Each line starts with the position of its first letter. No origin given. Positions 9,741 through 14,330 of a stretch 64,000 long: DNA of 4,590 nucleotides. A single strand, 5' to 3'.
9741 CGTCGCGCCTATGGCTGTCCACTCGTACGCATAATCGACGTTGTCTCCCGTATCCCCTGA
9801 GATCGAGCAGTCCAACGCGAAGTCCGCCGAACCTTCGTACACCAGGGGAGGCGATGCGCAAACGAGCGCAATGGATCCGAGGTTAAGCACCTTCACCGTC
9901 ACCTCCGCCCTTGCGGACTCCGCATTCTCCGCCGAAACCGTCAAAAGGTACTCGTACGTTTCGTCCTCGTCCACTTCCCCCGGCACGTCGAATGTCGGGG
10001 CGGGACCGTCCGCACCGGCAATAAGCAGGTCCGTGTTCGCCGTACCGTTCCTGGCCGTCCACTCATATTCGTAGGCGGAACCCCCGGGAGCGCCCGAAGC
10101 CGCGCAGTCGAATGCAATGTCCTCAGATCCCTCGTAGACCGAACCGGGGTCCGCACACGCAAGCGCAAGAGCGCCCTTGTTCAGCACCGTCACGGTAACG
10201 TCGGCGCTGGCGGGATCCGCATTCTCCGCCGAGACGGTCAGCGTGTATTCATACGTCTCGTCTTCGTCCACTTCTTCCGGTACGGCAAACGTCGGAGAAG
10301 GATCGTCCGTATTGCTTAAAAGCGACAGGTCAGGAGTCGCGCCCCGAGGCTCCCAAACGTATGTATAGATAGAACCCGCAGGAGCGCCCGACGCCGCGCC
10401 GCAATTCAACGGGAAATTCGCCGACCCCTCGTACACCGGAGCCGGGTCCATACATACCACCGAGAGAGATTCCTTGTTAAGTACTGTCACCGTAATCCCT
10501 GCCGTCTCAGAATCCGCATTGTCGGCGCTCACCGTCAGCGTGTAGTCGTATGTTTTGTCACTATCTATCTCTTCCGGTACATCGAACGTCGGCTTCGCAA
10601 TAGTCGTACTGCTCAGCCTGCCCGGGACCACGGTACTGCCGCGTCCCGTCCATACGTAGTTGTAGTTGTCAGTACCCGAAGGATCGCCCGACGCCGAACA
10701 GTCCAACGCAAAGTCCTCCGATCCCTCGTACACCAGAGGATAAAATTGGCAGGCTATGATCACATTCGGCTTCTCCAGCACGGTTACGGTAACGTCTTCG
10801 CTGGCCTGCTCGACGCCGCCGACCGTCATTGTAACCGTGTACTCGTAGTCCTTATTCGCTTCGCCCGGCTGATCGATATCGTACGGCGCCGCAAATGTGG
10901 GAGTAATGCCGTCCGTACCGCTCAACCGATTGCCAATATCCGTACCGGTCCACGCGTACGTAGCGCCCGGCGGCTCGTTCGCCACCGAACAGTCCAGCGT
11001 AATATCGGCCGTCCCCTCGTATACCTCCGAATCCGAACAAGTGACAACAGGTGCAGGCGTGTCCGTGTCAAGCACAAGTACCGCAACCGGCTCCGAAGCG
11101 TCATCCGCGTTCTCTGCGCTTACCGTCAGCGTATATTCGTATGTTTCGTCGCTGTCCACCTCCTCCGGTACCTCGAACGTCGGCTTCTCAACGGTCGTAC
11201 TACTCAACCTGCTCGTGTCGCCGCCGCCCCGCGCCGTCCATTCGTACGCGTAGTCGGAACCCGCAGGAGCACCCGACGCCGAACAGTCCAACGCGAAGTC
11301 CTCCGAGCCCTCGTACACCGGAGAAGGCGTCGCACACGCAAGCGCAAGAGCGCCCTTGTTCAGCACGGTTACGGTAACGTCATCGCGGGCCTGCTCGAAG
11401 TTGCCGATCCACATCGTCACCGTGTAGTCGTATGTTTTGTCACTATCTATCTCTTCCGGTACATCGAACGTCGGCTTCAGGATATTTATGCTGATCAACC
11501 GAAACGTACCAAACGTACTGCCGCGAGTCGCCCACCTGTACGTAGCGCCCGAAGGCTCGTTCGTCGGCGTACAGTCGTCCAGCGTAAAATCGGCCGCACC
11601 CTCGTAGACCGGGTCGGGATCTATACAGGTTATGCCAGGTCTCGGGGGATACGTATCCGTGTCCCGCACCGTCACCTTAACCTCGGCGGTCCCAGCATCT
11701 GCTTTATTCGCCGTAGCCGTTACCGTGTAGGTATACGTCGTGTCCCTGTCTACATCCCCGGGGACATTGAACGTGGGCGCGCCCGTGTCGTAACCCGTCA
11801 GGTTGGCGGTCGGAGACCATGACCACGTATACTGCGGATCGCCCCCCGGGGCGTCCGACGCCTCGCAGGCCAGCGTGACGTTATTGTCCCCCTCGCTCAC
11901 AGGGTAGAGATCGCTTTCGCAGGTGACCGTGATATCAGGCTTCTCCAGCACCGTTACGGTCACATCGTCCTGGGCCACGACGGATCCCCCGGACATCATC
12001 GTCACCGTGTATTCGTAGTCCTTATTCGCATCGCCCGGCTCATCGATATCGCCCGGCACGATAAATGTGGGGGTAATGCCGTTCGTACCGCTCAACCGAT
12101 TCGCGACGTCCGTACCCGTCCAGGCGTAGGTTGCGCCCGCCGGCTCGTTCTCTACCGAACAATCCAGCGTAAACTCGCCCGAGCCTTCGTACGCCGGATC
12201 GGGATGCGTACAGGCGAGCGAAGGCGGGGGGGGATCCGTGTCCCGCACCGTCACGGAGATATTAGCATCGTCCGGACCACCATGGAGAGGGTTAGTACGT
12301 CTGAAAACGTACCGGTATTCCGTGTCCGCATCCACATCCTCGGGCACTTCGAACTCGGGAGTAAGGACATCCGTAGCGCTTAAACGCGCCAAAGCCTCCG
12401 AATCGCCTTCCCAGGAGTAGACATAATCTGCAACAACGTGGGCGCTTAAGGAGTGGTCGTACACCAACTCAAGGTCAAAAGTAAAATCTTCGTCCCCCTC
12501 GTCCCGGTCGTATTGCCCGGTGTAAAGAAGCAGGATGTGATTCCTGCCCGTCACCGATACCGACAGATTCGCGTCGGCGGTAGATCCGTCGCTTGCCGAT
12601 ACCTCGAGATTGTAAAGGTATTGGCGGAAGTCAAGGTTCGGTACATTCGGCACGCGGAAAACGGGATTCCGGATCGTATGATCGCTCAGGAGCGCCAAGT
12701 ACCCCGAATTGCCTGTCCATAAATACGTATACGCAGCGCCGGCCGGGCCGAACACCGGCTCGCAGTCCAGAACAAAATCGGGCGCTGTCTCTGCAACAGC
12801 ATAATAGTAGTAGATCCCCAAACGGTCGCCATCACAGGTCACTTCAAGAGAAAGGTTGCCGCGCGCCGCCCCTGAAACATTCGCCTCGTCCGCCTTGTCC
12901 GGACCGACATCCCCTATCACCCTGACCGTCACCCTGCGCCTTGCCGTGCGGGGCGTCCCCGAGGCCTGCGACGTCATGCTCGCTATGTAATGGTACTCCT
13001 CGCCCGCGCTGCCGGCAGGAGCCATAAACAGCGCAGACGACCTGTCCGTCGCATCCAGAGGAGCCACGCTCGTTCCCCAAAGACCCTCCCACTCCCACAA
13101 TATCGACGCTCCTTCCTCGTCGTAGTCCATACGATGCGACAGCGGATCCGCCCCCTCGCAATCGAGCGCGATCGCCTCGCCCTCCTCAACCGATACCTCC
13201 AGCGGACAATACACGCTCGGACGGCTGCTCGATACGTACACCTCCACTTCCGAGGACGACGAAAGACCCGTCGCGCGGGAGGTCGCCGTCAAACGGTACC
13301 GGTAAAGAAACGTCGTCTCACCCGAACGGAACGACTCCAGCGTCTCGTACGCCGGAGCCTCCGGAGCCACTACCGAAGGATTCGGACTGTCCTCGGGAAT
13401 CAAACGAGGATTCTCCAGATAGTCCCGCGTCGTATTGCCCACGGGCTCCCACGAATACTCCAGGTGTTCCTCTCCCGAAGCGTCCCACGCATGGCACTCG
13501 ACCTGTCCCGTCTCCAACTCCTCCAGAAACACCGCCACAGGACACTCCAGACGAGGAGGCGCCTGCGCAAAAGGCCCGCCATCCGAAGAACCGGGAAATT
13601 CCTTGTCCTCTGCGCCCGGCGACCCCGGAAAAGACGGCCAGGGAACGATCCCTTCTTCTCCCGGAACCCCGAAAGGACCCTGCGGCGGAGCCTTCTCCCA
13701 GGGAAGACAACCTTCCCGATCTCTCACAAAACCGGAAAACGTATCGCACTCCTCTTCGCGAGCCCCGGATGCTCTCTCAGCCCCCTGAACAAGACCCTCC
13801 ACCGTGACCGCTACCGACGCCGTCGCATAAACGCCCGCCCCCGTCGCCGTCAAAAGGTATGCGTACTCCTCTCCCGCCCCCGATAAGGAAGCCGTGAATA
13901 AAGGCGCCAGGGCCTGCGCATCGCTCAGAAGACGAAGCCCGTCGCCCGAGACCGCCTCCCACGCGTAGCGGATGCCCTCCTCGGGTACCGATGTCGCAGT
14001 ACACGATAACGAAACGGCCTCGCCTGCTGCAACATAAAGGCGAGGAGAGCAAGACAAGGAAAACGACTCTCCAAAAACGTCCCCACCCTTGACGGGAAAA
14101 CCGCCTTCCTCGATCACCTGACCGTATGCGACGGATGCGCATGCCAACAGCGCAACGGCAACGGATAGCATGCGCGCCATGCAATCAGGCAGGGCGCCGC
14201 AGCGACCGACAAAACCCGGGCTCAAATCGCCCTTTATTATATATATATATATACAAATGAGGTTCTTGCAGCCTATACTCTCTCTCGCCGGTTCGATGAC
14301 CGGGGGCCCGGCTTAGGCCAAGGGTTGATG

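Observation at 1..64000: One family of giant Cys-paired Ig/PKD-like repeat proteins fills more than half the window (5 large copies, 1 collapsed copy, 1 remnant)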

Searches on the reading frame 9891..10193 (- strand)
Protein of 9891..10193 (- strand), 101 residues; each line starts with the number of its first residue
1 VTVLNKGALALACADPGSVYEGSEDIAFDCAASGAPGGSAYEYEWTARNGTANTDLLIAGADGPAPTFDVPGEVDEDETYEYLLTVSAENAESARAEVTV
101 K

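Call 101: search_solved_structures(query=A6, max_evalue=1, show_alignments=2)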
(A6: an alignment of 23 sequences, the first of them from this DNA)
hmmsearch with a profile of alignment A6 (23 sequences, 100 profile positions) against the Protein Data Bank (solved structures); distinct sequences matched with E-value up to 1: 41.
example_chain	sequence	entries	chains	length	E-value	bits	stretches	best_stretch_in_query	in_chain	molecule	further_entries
6nz0_Z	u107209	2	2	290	0.0011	22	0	41-99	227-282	Dyslexia-associated protein KIAA0319-like protein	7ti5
8qpx_A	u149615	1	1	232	0.0026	20.9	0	25-51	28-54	Receptor tyrosine kinase (Fragment)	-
8ovq_A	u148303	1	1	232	0.011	18.8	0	25-51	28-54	Cell recognition molecule, long form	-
5e4i_A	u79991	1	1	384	0.013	18.6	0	23-51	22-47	Contactin-5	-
8a0y_A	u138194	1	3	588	0.02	18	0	8-46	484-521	Contactin-2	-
7ok5_B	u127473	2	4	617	0.048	16.8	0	15-49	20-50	Neurofascin 155 | Neurofascin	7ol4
9ba5_A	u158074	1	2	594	0.052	16.7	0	9-46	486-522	Contactin-2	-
3p3y_A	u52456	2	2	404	0.053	16.7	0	13-49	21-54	Neurofascin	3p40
7ki6_H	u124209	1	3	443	0.055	16.6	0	23-47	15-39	1F5 heavy chain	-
5vf3_Z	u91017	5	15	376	0.065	16.4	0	6-50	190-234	Highly immunogenic outer capsid protein | Hoc, highly immunogenic outer capsid protein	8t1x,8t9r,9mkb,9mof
5d1x_B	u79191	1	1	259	0.073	16.2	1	16-72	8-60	D4-30 Heavy Chain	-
9p4f_A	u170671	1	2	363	0.086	16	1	9-56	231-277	Nectin-2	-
3j9f_9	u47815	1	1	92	0.096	15.8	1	11-44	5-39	Poliovirus receptor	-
5tqq_H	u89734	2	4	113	0.35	14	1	23-48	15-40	Monoclonal antibody, Fab fragment, heavy chain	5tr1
8sw3_H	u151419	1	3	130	0.38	13.9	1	23-47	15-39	12C11 heavy chain variable region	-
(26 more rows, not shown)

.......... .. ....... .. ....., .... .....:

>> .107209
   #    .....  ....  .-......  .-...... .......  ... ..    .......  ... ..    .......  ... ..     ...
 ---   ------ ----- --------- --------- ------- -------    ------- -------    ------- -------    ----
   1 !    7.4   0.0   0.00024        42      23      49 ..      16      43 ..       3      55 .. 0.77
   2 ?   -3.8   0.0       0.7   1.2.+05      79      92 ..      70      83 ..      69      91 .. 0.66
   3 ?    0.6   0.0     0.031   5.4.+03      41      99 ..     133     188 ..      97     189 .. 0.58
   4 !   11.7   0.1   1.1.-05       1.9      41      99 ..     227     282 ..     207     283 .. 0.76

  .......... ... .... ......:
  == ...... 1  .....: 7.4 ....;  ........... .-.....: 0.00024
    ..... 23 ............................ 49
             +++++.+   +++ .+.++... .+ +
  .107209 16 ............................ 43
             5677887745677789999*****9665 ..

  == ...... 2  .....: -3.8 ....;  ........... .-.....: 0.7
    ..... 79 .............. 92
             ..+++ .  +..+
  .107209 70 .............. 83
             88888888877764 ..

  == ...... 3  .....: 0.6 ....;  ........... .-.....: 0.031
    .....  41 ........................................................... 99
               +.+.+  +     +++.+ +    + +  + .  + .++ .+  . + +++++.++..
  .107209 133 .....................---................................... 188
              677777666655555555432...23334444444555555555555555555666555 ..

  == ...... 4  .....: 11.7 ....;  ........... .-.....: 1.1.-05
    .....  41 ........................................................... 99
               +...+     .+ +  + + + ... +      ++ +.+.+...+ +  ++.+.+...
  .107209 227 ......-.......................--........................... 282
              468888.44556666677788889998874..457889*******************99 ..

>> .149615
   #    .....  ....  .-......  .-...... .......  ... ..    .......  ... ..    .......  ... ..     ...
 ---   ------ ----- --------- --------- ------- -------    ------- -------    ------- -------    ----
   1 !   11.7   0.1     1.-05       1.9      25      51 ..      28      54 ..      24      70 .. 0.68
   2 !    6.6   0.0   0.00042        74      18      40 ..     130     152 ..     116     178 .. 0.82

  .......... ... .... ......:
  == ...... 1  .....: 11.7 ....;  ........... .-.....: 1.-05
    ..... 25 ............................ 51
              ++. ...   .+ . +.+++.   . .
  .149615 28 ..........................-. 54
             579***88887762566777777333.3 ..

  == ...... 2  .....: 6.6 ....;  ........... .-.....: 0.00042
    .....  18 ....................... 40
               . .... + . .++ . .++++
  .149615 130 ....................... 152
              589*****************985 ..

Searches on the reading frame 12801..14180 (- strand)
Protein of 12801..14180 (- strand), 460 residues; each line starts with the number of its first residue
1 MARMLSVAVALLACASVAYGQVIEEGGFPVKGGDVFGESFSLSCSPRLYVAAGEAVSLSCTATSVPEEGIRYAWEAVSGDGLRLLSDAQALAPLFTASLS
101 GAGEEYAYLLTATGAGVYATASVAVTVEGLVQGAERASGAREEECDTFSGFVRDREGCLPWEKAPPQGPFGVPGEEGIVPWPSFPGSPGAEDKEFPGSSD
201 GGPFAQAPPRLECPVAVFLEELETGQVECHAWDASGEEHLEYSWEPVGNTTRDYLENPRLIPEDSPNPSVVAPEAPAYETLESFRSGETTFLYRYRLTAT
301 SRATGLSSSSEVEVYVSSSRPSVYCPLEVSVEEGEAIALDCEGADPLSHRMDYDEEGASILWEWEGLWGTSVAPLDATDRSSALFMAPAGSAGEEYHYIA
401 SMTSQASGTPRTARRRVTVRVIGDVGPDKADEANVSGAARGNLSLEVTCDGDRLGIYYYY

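Call 15: search_protein_families(library=pfam, proteins=[window:12846-14180:-], max_evalue=1)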
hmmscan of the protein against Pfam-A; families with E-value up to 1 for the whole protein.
window:12846-14180:- (445 aa): 3 families
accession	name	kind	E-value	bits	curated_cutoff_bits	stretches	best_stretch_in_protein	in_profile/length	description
PF22352.2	K319L-like_PKD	-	1.4e-09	38.2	27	1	50-127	7-84/84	K319L-like, PKD domain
PF13927.12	Ig_3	-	0.0002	22.2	30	1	43-75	5-36/78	Immunoglobulin domain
PF13895.12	Ig_2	-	0.004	17.8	27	0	50-89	11-44/79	Immunoglobulin domain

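Call 24: search_protein_families(library=ncbifam, proteins=[window:12846-14180:-], max_evalue=1)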
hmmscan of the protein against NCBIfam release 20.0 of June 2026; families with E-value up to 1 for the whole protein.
window:12846-14180:- (445 aa): 3 families
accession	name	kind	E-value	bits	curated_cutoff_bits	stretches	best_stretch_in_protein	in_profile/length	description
NF038112.1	myxo_dep_M36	subfamily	1.1e-13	49.3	1500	1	49-421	1298-1565/1604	myxosortase-dependent M36 family metallopeptidase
NF038111.1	rhom_dep_M36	equivalog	5.4e-05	20.8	1700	1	49-135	1197-1283/1315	rhombosortase-dependent M36 family metallopeptidase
TIGR03000.1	plancto_dom_1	domain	0.0024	17.7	43.1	1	385-420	31-66/75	TIGR03000 domain-containing protein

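Call 96: search_solved_structures(query=window:12801-14180:-, max_evalue=1)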
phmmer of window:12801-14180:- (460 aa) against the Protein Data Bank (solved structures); distinct sequences matched with E-value up to 1: 7.
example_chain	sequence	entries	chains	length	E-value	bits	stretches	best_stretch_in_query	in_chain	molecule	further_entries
5yrx_A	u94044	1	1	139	0.053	15.6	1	137-191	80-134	Nucleoid-associated protein Rv3716c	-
6bdz_L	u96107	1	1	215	0.17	14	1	43-119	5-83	11G2 Fab Light Chain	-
8esv_L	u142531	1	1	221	0.18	13.9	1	43-119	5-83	11G2 Fab Light Chain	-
9nj2_L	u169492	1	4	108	0.47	12.5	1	47-113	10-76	FNI9 Fab light chain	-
9nqz_D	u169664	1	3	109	0.65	12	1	47-111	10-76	1871 Fab light chain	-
4ywg_L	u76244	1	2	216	0.67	12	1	47-115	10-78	Light chain of anti-HIV-1 gp120 V1V2 antibody 830A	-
6u6m_L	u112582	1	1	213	0.75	11.8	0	47-113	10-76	DH840.1 Fab light chain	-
